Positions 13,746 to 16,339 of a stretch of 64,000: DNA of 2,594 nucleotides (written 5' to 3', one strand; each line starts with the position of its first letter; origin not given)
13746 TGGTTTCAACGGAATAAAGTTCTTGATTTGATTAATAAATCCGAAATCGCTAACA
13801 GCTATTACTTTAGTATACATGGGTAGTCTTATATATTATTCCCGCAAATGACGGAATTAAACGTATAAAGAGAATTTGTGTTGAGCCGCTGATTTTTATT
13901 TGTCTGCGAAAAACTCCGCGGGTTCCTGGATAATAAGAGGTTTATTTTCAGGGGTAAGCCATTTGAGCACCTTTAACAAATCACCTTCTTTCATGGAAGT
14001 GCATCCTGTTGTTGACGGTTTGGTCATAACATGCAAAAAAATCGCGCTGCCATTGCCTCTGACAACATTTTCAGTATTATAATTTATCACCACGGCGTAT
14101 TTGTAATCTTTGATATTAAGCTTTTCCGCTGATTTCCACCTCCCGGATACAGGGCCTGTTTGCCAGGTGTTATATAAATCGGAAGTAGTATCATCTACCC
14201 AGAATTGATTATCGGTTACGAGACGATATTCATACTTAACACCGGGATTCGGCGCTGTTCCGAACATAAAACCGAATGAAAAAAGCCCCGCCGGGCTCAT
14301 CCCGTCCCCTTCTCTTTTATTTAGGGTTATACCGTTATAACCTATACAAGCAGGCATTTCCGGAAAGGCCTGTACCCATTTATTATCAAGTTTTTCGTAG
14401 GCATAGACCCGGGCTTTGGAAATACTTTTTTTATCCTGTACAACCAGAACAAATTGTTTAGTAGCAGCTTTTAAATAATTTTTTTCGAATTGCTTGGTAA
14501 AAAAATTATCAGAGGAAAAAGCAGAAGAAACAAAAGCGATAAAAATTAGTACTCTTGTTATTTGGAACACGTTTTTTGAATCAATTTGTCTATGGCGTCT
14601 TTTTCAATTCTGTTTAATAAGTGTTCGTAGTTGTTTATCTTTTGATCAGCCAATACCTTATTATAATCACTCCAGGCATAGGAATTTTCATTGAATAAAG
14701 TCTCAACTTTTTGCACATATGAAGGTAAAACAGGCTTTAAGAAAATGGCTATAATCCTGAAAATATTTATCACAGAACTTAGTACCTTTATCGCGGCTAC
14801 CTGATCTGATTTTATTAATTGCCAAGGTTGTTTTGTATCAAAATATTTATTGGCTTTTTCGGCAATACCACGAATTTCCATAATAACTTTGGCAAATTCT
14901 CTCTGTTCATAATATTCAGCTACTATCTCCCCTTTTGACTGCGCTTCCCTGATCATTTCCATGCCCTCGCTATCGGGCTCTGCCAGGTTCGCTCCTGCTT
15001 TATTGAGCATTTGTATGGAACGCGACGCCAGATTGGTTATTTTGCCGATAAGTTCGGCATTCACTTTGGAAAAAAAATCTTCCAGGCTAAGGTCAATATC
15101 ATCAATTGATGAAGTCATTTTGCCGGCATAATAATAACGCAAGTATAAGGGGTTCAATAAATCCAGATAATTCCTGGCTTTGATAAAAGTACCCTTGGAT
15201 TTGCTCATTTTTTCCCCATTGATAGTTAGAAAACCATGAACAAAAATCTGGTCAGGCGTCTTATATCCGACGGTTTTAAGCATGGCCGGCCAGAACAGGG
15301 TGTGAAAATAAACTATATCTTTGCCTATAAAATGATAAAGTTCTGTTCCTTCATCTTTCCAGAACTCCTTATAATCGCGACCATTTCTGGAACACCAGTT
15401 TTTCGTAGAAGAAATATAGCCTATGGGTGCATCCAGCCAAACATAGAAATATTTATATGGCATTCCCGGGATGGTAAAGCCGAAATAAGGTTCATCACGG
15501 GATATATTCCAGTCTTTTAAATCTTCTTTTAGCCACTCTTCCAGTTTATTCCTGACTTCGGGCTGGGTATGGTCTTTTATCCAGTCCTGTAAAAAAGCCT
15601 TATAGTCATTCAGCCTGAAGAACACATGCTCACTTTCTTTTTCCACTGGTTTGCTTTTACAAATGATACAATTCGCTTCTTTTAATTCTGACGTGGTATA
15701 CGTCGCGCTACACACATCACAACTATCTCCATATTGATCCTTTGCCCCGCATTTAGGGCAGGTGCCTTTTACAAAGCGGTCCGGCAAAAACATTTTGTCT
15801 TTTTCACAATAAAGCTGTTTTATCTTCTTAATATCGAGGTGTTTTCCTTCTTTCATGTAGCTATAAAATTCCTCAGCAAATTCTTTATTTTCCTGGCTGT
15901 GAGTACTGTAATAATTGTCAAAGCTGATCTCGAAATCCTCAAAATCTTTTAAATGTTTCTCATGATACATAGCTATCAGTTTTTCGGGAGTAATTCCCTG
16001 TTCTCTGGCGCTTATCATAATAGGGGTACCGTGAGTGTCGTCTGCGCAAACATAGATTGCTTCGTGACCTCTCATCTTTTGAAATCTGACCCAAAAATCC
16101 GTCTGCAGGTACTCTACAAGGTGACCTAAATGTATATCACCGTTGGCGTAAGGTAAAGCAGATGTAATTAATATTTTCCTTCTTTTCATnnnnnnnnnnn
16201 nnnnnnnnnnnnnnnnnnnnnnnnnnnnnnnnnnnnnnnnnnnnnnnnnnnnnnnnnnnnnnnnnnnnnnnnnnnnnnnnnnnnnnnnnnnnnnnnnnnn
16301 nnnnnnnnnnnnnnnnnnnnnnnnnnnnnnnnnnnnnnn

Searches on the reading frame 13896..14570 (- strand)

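Call 65: search_protein_families(library=pfam, proteins=[window:13896-14570:-], max_evalue=0.00001)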
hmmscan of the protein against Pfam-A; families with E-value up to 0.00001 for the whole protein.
window:13896-14570:- (224 aa): 1 family
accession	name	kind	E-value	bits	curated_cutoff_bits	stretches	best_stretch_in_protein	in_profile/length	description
PF03734.19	YkuD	-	5.2e-06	27.5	23.4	1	62-208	19-141/146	L,D-transpeptidase catalytic domain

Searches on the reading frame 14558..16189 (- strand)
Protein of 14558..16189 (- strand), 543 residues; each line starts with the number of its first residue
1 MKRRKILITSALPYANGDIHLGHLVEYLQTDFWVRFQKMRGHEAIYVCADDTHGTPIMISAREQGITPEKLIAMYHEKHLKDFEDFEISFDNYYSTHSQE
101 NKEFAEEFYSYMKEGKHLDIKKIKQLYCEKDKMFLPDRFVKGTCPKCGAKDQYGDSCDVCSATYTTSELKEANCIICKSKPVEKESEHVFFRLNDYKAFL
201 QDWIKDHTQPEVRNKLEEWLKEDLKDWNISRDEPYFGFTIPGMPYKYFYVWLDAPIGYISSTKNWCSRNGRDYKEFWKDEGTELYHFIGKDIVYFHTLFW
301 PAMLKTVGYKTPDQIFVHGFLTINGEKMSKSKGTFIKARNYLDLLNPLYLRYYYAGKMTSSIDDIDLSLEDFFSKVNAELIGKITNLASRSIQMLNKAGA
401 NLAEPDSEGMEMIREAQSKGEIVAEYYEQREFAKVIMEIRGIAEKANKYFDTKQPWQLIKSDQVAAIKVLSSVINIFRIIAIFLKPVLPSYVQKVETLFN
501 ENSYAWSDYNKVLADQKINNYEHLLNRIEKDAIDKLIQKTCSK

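Call 65: search_protein_families(library=pfam, proteins=[window:14558-16189:-], max_evalue=0.00001)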
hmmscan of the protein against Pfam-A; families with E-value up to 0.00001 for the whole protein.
window:14558-16189:- (543 aa): 5 families
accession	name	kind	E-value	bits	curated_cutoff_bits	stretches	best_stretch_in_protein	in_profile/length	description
PF09334.17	tRNA-synt_1g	-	2.1e-154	514.5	20.1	1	6-391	1-390/391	tRNA synthetases class I (M)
PF00133.28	tRNA-synt_1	-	1e-14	54.6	22.7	1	7-72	26-92/414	tRNA synthetases class I (I, L, M and V)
PF19303.5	Anticodon_3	-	1e-11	45.4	23.5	1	408-512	10-115/152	Anticodon binding domain of methionyl tRNA ligase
PF01406.26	tRNA-synt_1e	-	3.9e-10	40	27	1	286-357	211-283/301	tRNA synthetases class I (C) catalytic domain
PF01921.24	tRNA-synt_1f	-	2.2e-06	27.3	27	0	305-362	260-318/360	tRNA synthetases class I (K)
